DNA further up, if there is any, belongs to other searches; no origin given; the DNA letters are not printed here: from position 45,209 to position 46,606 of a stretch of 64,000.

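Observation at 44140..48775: CsbB/GtrB-like GT2 plus YfhO GT-C pair: a periplasmic polymer glycosylation module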

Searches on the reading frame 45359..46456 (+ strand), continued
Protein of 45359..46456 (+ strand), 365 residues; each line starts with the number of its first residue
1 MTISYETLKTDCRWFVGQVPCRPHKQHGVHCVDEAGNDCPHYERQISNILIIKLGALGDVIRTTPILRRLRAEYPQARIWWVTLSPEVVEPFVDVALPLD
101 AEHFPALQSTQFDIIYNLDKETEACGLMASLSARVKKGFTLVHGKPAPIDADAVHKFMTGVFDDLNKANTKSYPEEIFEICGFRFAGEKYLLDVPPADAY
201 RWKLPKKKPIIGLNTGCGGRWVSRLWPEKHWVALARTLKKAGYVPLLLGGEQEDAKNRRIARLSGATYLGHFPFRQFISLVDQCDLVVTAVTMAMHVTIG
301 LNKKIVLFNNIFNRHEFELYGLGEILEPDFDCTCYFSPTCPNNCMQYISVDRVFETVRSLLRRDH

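Call 85: search_solved_structures(query=L027:9391-10308:+, max_evalue=1e-10)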
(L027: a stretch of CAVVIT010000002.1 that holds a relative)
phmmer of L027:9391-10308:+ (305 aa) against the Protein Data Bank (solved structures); distinct sequences matched with E-value up to 1e-10: 7.
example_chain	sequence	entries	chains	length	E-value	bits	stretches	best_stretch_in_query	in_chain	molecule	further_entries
5ekp_C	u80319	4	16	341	4.1e-84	285.6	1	3-304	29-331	Uncharacterized glycosyltransferase sll0501 | Glycosyltransferase sll0501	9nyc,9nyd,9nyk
9nye_A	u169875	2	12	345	4.3e-84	285.6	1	3-304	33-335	Glycosyltransferase sll0501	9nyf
5eke_A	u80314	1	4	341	5.6e-84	285.2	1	3-304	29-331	Uncharacterized glycosyltransferase sll0501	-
9bhc_C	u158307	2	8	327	2.6e-42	148.4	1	3-301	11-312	Undecaprenyl-phosphate 4-deoxy-4-formamido-L-arabinose transferase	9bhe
8vxh_A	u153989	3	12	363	3.7e-42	147.9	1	3-301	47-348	Undecaprenyl-phosphate 4-deoxy-4-formamido-L-arabinose transferase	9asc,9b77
9hwj_A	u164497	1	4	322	4.7e-42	147.5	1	3-301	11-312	Undecaprenyl-phosphate 4-deoxy-4-formamido-L-arabinose transferase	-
5mlz_A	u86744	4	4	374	2e-17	66.7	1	3-116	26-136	Dolichol monophosphate mannose synthase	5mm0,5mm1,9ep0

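Call 90: search_protein_families(library=ncbifam, proteins=[L027:9391-10308:+], max_evalue=1e-8)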
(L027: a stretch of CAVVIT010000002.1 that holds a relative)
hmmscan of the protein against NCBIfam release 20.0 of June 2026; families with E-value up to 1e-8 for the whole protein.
L027:9391-10308:+ (305 aa): 8 families
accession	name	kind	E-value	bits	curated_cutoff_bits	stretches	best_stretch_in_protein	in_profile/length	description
NF047588.1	GlcsyltransPgfSStrep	equivalog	4.3e-75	252.8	500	1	3-301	4-304/308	glycosyltransferase PgfS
NF007986.1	PRK10714.1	equivalog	3.3e-49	167.6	529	1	3-301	9-310/316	undecaprenyl-phosphate 4-deoxy-4-formamido-L-arabinose transferase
TIGR03937.1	PgaC_IcaA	equivalog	7.3e-13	48.2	422.3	1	3-93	48-135/407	poly-beta-1,6-N-acetyl-D-glucosamine synthase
NF007482.0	PRK10073.1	equivalog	6.3e-11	41.9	423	1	3-107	9-109/334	glycosyltransferase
NF041875.1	EPS_EpsD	equivalog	7.4e-11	42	370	1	4-115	3-111/325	exopolysaccharide biosynthesis glycosyltransferase EpsD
NF047683.1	TeichurnBiosyTuaG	equivalog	2.2e-10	40.6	400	1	3-110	9-113/252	teichuronic acid biosynthesis protein TuaG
TIGR04283.1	glyco_like_mftF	equivalog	1.5e-09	37.8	182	1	3-111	2-101/221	TIGR04283 family arsenosugar biosynthesis glycosyltransferase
TIGR03965.1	mycofact_glyco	equivalog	5.3e-09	35.5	280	1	3-105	77-176/467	mycofactocin biosynthesis glycosyltransferase MftF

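Call 95: search_protein_families(library=pfam, proteins=[L064:4331-5923:+, L064:8180-8989:+, L064:9098-10438:+, L064:10442-12970:+, L064:2194-3051:-, L064:720-2180:-], max_evalue=0.001)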
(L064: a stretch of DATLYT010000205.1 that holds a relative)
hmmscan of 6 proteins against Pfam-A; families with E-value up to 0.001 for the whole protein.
L064:4331-5923:+ (530 aa): 1 family
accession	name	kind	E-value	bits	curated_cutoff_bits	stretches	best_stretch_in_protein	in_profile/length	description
PF13231.12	PMT_2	-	4.9e-14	53.3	26.1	1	81-237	3-157/160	Dolichyl-phosphate-mannose-protein mannosyltransferase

L064:8180-8989:+ (269 aa): 8 families
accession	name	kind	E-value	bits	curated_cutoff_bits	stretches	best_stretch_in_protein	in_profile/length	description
PF13649.12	Methyltransf_25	-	1.1e-16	61.7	27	1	55-149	1-97/97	Methyltransferase domain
PF13847.12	Methyltransf_31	-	5.9e-16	58.9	27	1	52-158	4-114/145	Methyltransferase domain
PF08241.18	Methyltransf_11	-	1.3e-15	58.2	21.2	1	57-152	2-94/95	Methyltransferase domain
PF08242.18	Methyltransf_12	-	7.7e-14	52.6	30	1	57-151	2-98/98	Methyltransferase domain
PF02353.26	CMAS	-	3.2e-08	33.7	27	1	54-199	65-214/273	Mycolic acid cyclopropane synthetase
PF13489.12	Methyltransf_23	-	4.9e-08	33.3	27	1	107-163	77-126/164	Methyltransferase domain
PF05175.20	MTS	-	1.5e-05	25.1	23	1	53-158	33-143/170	Methyltransferase small domain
PF20922.3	Anamorsin_N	-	0.00011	22.4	27.1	1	103-157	32-91/163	Anamorsin, N-terminal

L064:9098-10438:+ (446 aa): 4 families
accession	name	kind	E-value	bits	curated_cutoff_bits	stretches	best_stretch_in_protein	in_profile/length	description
PF13692.12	Glyco_trans_1_4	-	6.6e-11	43.1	27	1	254-402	2-141/142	Glycosyl transferases group 1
PF00534.26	Glycos_transf_1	-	3.6e-08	33.6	26.4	1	244-402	6-157/172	Glycosyl transferases group 1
PF13439.12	Glyco_transf_4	-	1.6e-07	32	28.5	1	109-240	40-168/170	Glycosyltransferase Family 4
PF13579.12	Glyco_trans_4_4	-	2.2e-07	31.8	29.7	1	23-213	5-136/158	Glycosyl transferase 4-like domain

L064:10442-12970:+ (842 aa): 1 family
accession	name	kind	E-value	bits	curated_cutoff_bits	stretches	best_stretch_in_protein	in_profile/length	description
PF09586.16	YfhO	-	4.3e-08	32.4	28.5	1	743-812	766-835/835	Bacterial membrane protein YfhO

L064:2194-3051:- (285 aa): 3 families
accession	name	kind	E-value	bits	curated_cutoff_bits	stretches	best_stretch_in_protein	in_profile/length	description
PF00398.26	RrnaAD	-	4e-62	210.2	24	1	26-247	5-231/263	Ribosomal RNA adenine dimethylase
PF13649.12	Methyltransf_25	-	7.8e-05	23.7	27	1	55-108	1-59/97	Methyltransferase domain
PF08241.18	Methyltransf_11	-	0.00034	21.6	21.2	1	56-107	1-54/95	Methyltransferase domain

L064:720-2180:- (486 aa): 4 families
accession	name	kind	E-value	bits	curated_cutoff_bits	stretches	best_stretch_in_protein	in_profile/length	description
PF01769.21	MgtE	-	3.2e-32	111.8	27.6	1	355-478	1-125/125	Divalent cation transporter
PF03448.22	MgtE_N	-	2.5e-27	95.8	25.9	1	69-168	2-101/102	MgtE intracellular N domain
PF00571.33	CBS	-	1.2e-18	67.6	24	2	235-290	1-56/57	CBS domain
PF14841.11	FliG_M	-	4.5e-07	30.4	25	1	61-104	4-47/76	FliG middle domain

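Call 105: search_protein_families(library=pfam, proteins=[L062:7115-9157:+, L062:9460-11286:+, L048:9961-11436:+, L061:11022-12557:+], max_evalue=0.001)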
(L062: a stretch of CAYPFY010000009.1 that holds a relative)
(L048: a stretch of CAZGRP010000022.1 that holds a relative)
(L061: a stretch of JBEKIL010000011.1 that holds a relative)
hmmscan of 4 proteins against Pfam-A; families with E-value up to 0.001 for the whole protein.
L062:7115-9157:+ (680 aa): 15 families
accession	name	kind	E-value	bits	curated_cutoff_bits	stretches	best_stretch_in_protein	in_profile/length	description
PF13181.12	TPR_8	-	1.6e-17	62.5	25.7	2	568-597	3-32/34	Tetratricopeptide repeat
PF07719.23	TPR_2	-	4.8e-17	61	27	1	566-598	1-33/34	Tetratricopeptide repeat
PF13428.12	TPR_14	-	1.9e-13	50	23.5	0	636-674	3-41/44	Tetratricopeptide repeat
PF13424.12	TPR_12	-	3e-13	50.2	30.1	2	547-596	19-75/77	Tetratricopeptide repeat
PF00515.34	TPR_1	-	3.8e-13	49.1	27.8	1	568-597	3-32/34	Tetratricopeptide repeat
PF14559.12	TPR_19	-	1.4e-12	48.2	25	1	611-669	2-60/68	Tetratricopeptide repeat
PF13432.12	TPR_16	-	3.1e-12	47.1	32.7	1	572-631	3-62/65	Tetratricopeptide repeat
PF13176.12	TPR_7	-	2.1e-11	43.4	27.9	1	572-597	5-32/36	Tetratricopeptide repeat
PF23914.1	TPR_CcmH_CycH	-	1.9e-10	41.3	42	1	628-671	44-87/158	Cytochrome c-type biogenesis protein H TPR domain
PF13371.12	TPR_9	-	1.4e-08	35.1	35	0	609-670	4-65/73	Tetratricopeptide repeat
PF13374.12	TPR_10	-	2.9e-07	30.7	27.5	0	569-594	5-30/42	Tetratricopeptide repeat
PF13174.12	TPR_6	-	4.8e-07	30.5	26.3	0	601-632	1-32/33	Tetratricopeptide repeat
PF13431.12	TPR_17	-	1.8e-06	28.2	24.4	0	623-654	2-33/34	Tetratricopeptide repeat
PF13414.12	TPR_11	-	2.7e-06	27.4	26.8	0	573-609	1-39/42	TPR repeat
PF25063.1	ARM_TT21_C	-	5e-05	23.7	35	1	568-674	23-135/209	Tetratricopeptide repeat protein 21 C-terminal ARM domain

L062:9460-11286:+ (608 aa): 0 families

L048:9961-11436:+ (491 aa): 2 families
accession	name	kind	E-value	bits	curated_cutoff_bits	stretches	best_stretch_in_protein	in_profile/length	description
PF13440.11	Polysacc_synt_3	-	2.7e-10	40.4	23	1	47-334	2-283/293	Polysaccharide biosynthesis protein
PF01943.22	Polysacc_synt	-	6e-10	39.5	28.2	1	23-290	2-271/274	Polysaccharide biosynthesis protein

L061:11022-12557:+ (511 aa): 3 families
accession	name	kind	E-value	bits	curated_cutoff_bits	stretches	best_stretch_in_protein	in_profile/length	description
PF01943.22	Polysacc_synt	-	2.7e-14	53.7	28.2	1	14-299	2-273/274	Polysaccharide biosynthesis protein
PF13440.11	Polysacc_synt_3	-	7.8e-09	35.6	23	1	83-339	38-281/293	Polysaccharide biosynthesis protein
PF01554.23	MatE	-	1.7e-05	25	24.9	1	288-398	44-158/161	MatE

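Call 106: search_solved_structures(query=L062:7115-9157:+, max_evalue=0.1)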
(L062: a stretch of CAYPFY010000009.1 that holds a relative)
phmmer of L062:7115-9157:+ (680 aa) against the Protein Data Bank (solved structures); distinct sequences matched with E-value up to 0.1: 105 (the best 60 are shown).
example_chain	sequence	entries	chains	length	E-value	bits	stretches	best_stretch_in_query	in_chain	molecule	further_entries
9qhb_A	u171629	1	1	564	6.9e-47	163.7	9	546-670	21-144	Engineered tetratricopeptide repeat protein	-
8bu0_A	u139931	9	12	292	2.2e-23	86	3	546-649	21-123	Consensus tetratricopeptide repeat protein | Crystal structure of an 8-repeat consensus TPR superhelix with Zinc. | Monomer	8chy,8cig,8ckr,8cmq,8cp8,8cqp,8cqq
9qhc_A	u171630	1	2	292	3.2e-20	75.6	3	547-674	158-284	Engineered tetratricopeptide repeat protein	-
6eou_A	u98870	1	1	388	2e-14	56.4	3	565-665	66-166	UDP-N-acetylglucosamine--peptide N-acetylglucosaminyltransferase 110 kDa subunit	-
7yeh_B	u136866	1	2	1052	2.8e-14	55.9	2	565-665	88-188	UDP-N-acetylglucosamine--peptide N-acetylglucosaminyltransferase 110 kDa subunit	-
7yea_A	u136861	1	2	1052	2.8e-14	55.9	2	565-665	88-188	UDP-N-acetylglucosamine--peptide N-acetylglucosaminyltransferase 110 kDa subunit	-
7ntf_A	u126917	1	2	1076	3e-14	55.8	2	565-665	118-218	Isoform 1 of UDP-N-acetylglucosamine--peptide N-acetylglucosaminyltransferase 110 kDa subu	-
9gzg_A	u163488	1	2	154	4.9e-14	55.1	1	547-608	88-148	Engineered CTPR protein with glutamic acids for conductivity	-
1w3b_A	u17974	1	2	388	5.7e-14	54.9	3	565-666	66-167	UDP-N-ACETYLGLUCOSAMINE--PEPTIDE N-ACETYLGLUCOSAMINYLTRANSFERASE 110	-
7obi_A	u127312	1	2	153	1.3e-13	53.7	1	546-612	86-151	CTPR-rv4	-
9dlf_C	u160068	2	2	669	1.7e-13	53.3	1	35-285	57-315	Arabinosyltransferase AftB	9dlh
2fo7_A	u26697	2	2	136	3.8e-11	45.5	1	546-662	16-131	SYNTHETIC CONSENSUS TPR PROTEIN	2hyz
8ch0_A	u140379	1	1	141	5.4e-11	45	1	546-663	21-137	Consensus tetratricopeptide repeat protein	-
9eh1_Q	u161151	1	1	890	1.9e-10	43.2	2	546-670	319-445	RNA polymerase-associated protein CTR9 homolog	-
6gmh_Q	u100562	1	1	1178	4.1e-10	42.1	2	547-670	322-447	CTR9,RNA polymerase-associated protein CTR9 homolog,RNA polymerase-associated protein CTR9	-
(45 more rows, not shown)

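Call 107: search_solved_structures(query=L064:4331-5923:+, max_evalue=0.1)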
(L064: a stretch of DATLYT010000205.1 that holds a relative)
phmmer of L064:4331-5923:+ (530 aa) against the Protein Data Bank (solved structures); distinct sequences matched with E-value up to 0.1: 0.
